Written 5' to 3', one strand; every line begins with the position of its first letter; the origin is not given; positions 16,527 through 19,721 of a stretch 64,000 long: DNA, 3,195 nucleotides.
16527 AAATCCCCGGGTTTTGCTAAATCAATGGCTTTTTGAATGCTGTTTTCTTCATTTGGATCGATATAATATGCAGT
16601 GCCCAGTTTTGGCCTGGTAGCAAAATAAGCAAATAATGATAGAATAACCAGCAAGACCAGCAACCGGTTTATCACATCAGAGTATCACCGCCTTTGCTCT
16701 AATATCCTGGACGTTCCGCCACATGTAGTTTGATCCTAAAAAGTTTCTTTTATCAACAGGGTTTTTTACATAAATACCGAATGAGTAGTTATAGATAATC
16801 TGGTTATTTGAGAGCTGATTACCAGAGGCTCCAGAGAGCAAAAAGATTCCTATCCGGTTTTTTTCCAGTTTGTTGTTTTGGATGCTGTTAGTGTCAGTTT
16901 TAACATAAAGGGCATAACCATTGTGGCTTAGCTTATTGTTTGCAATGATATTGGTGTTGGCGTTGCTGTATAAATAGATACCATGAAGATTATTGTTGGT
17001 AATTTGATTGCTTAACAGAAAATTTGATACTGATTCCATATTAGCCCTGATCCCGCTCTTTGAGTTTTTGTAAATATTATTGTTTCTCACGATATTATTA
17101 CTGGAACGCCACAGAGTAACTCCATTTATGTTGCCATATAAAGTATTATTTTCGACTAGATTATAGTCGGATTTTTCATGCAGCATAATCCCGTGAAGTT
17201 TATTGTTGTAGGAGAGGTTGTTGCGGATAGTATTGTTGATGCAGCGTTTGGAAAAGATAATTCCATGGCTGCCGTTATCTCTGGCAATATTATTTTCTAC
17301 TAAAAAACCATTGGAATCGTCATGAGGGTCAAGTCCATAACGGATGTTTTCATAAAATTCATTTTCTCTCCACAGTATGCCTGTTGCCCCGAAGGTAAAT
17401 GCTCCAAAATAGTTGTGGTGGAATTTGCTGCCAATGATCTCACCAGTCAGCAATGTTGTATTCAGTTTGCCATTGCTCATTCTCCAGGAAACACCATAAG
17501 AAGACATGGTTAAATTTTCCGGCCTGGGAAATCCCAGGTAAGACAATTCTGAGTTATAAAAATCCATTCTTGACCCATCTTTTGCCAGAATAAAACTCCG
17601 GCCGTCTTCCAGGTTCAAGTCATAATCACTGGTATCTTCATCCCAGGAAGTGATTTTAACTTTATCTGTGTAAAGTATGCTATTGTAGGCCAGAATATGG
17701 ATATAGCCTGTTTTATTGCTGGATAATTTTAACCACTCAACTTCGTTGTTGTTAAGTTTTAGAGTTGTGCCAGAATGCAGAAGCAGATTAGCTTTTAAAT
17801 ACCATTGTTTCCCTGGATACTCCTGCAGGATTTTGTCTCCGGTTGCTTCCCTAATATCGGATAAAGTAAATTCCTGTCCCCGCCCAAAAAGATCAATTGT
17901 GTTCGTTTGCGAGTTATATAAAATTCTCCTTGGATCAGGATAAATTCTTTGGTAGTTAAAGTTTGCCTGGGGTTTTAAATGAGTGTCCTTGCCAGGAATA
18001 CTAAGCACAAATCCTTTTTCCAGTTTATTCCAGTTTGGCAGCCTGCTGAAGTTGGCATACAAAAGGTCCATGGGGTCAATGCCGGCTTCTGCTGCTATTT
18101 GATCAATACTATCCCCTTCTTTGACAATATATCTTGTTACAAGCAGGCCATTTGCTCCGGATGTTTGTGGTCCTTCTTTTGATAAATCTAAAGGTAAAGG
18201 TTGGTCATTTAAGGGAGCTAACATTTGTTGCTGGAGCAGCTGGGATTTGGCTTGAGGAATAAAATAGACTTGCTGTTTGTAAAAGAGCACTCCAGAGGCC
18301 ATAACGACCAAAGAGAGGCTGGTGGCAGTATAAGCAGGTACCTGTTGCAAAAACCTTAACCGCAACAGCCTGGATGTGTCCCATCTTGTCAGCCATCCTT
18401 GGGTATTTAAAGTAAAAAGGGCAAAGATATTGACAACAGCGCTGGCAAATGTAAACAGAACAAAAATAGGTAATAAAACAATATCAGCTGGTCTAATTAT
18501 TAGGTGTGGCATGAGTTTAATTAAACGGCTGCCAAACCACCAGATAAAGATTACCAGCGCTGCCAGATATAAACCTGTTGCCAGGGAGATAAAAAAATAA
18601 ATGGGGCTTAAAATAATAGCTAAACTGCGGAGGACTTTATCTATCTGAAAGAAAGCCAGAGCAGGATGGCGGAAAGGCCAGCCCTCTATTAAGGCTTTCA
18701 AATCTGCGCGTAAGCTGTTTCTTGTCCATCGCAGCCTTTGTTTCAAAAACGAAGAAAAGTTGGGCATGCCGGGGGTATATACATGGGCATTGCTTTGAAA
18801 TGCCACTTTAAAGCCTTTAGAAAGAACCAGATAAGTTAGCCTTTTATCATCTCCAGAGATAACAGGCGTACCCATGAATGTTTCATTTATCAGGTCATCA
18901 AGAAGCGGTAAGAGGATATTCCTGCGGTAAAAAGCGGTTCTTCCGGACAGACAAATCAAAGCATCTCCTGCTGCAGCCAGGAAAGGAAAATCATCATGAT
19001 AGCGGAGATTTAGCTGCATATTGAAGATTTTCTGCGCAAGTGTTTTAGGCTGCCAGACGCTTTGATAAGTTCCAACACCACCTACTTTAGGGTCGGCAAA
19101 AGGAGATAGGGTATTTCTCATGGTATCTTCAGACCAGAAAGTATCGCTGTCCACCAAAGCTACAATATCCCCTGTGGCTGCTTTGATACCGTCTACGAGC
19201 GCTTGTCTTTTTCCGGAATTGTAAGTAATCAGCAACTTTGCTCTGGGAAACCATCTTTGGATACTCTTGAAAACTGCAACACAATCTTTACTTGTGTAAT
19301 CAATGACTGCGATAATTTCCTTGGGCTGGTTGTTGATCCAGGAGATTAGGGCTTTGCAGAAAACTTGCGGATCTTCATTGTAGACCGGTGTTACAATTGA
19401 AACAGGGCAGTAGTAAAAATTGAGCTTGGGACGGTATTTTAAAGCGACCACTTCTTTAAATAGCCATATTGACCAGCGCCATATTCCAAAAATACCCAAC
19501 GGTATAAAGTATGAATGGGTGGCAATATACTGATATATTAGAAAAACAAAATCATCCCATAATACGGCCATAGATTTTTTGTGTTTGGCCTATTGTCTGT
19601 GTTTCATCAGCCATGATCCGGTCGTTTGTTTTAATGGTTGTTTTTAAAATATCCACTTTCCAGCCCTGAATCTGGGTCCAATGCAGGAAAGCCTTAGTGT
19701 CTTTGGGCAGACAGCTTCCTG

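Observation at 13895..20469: Compact acidic-exopolysaccharide (polyuronide; alginate/glucuronan-like) synthesis and remodelling locus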

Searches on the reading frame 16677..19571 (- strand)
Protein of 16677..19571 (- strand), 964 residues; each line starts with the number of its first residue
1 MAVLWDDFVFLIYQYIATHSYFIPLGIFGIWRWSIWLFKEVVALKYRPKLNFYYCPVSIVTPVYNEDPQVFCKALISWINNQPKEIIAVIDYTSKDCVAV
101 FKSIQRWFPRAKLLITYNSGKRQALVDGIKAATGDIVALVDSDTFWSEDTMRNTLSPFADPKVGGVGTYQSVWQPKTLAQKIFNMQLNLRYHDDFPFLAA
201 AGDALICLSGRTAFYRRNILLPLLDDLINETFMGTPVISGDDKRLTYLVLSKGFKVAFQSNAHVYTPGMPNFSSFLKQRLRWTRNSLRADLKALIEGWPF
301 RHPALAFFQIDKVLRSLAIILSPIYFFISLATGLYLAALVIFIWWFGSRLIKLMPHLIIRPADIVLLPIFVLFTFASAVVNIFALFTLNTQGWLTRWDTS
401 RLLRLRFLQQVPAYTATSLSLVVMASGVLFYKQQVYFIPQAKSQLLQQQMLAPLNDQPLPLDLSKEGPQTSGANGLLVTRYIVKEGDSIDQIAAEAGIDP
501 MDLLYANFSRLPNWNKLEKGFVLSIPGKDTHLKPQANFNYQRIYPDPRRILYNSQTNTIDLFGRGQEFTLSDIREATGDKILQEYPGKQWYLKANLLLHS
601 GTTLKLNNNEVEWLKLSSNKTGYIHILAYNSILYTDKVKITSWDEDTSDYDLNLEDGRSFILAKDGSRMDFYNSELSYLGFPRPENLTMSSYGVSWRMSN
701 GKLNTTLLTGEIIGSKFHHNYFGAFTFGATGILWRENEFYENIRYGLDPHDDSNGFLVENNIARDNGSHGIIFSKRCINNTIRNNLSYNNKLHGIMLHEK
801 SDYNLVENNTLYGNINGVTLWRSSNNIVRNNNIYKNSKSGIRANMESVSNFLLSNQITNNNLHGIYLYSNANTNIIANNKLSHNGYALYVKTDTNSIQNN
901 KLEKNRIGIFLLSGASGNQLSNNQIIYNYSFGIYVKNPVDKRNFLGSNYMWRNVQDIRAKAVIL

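Call 3: search_protein_families(library=pfam, proteins=[window:16677-19571:-], max_evalue=0.01)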
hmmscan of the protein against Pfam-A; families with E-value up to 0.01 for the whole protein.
window:16677-19571:- (964 aa): 9 families
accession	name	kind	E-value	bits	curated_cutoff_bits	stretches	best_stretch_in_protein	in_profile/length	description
PF13641.12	Glyco_tranf_2_3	-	2.9e-30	106.4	27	1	57-285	3-230/230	Glycosyltransferase like family 2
PF13229.12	Beta_helix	-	1.3e-27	96.8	25.9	3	781-901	35-157/158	Right handed beta helix region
PF05048.19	NosD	-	2.2e-22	80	23.6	2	801-930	46-174/212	Periplasmic copper-binding protein (NosD)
PF00535.33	Glycos_transf_2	-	3.1e-16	60.2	23.3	1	58-188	1-132/168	Glycosyl transferase family 2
PF13632.12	Glyco_trans_2_3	-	6.4e-12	46.1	27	1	136-346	1-187/198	Glycosyl transferase family group 2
PF13506.12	Glyco_transf_21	-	2.6e-08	34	21.7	1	120-283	17-173/174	Glycosyl transferase family 21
PF01476.26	LysM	-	6.8e-05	23.2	20.9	1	481-526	1-43/43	LysM domain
PF10111.15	Glyco_tranf_2_2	-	0.0059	16.6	27.3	0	58-156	1-104/276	Glycosyltransferase like family 2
PF23473.1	LysM3_LYK4_5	-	0.0069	16.9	29.3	0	481-507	5-31/48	LYK4/5 LysM3 domain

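Call 4: search_protein_families(library=ncbifam, proteins=[window:16677-19571:-], max_evalue=0.01)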
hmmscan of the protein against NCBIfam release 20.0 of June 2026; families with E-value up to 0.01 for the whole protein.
window:16677-19571:- (964 aa): 17 families
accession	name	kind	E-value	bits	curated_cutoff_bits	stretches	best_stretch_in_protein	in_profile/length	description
NF038177.1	epimerase_AlgG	equivalog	7.6e-34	117.2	700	1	580-867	135-420/519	mannuronan 5-epimerase AlgG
TIGR04242.1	nodulat_NodC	equivalog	1.6e-31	109.6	550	1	56-395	49-393/395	chitooligosaccharide synthase NodC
TIGR03804.1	para_beta_helix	repeat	1.1e-16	60.2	19.45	4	794-837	1-43/44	parallel beta-helix repeat protein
TIGR03937.1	PgaC_IcaA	equivalog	8.1e-12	44.8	422.3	1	53-177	43-170/407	poly-beta-1,6-N-acetyl-D-glucosamine synthase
TIGR03111.1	glyc2_xrt_Gpos1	hypoth_equivalog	2.2e-11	43.2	363.95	1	49-290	43-290/439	TIGR03111 family XrtG-associated glycosyltransferase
TIGR04247.1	NosD_copper_fam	subfamily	1.9e-10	39.9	300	2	733-861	161-286/377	nitrous oxide reductase family maturation protein NosD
NF007482.0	PRK10073.1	equivalog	2.7e-07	29.9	423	1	57-155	8-106/334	glycosyltransferase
TIGR03965.1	mycofact_glyco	equivalog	2.5e-06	26.6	280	1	55-167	74-188/467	mycofactocin biosynthesis glycosyltransferase MftF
TIGR03472.1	HpnI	equivalog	8.1e-06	24.9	310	1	54-285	40-271/373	bacteriohopanetetrol glucosamine biosynthesis glycosyltransferase HpnI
TIGR04283.1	glyco_like_mftF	equivalog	3.8e-05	23.4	182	1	57-193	1-131/221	TIGR04283 family arsenosugar biosynthesis glycosyltransferase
NF047683.1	TeichurnBiosyTuaG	equivalog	7.8e-05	22.4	400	1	57-158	8-111/252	teichuronic acid biosynthesis protein TuaG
TIGR04182.1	glyco_TIGR04182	equivalog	0.00036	20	325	1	57-162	2-101/293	S-layer glycoprotein N-glycosyltransferase AglJ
NF010496.0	PRK13915.1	equivalog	0.00079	18.6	262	1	34-156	17-140/307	glucosyl-3-phosphoglycerate synthase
NF041875.1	EPS_EpsD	equivalog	0.0014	18.1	370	0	57-151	1-97/325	exopolysaccharide biosynthesis glycosyltransferase EpsD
NF053846.1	glyco_with_XrtP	equivalog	0.0017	17.1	520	1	244-287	256-299/440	XrtP-associated glycosyltransferase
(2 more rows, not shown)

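Call 5: search_solved_structures(query=window:16677-19571:-, max_evalue=0.001, show_alignments=2)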
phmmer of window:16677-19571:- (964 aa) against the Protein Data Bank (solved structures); distinct sequences matched with E-value up to 0.001: 16.
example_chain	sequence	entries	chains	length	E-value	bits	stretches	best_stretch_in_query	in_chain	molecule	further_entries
4ozz_A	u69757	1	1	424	3.1e-27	98.6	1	597-868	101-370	Poly(beta-D-mannuronate) C5 epimerase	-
4ozy_A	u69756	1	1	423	6e-27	97.6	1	597-868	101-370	Poly(beta-D-mannuronate) C5 epimerase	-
4nk6_A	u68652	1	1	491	1.4e-26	96.4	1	603-868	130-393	Poly(beta-D-mannuronate) C5 epimerase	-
4nk8_A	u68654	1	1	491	1.5e-25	93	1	603-868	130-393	Poly(beta-D-mannuronate) C5 epimerase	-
7sp7_A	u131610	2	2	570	2.5e-14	55.9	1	116-402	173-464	Hyaluronan synthase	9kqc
8snc_A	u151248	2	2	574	2.5e-14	55.8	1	116-402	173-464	Hyaluronan synthase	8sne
7sp6_A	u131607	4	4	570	1.2e-13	53.6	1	116-402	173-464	Hyaluronan synthase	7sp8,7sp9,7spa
8snd_A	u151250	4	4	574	1.2e-13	53.6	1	116-402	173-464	Hyaluronan synthase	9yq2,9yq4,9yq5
8smm_A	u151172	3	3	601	1.2e-12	50.3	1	119-396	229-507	Hyaluronan synthase 1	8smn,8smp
6yv7_A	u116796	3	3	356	1.1e-09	40.5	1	28-170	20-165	Glycosyl transferase, family 2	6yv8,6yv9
6yv7_B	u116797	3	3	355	1.2e-09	40.4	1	29-170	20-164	Glycosyl transferase, family 2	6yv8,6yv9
8xfq_A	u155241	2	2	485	7e-09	37.8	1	717-871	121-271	mannuronan 5-epimerase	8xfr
8ja4_A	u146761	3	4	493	7.1e-09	37.8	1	717-871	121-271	mannuronan 5-epimerase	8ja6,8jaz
2pyg_A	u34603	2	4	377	1.4e-08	36.8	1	736-890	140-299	Poly(beta-D-mannuronate) C5 epimerase 4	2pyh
5lw3_A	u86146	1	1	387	5.9e-08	34.8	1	738-878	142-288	Poly(beta-D-mannuronate) C5 epimerase 6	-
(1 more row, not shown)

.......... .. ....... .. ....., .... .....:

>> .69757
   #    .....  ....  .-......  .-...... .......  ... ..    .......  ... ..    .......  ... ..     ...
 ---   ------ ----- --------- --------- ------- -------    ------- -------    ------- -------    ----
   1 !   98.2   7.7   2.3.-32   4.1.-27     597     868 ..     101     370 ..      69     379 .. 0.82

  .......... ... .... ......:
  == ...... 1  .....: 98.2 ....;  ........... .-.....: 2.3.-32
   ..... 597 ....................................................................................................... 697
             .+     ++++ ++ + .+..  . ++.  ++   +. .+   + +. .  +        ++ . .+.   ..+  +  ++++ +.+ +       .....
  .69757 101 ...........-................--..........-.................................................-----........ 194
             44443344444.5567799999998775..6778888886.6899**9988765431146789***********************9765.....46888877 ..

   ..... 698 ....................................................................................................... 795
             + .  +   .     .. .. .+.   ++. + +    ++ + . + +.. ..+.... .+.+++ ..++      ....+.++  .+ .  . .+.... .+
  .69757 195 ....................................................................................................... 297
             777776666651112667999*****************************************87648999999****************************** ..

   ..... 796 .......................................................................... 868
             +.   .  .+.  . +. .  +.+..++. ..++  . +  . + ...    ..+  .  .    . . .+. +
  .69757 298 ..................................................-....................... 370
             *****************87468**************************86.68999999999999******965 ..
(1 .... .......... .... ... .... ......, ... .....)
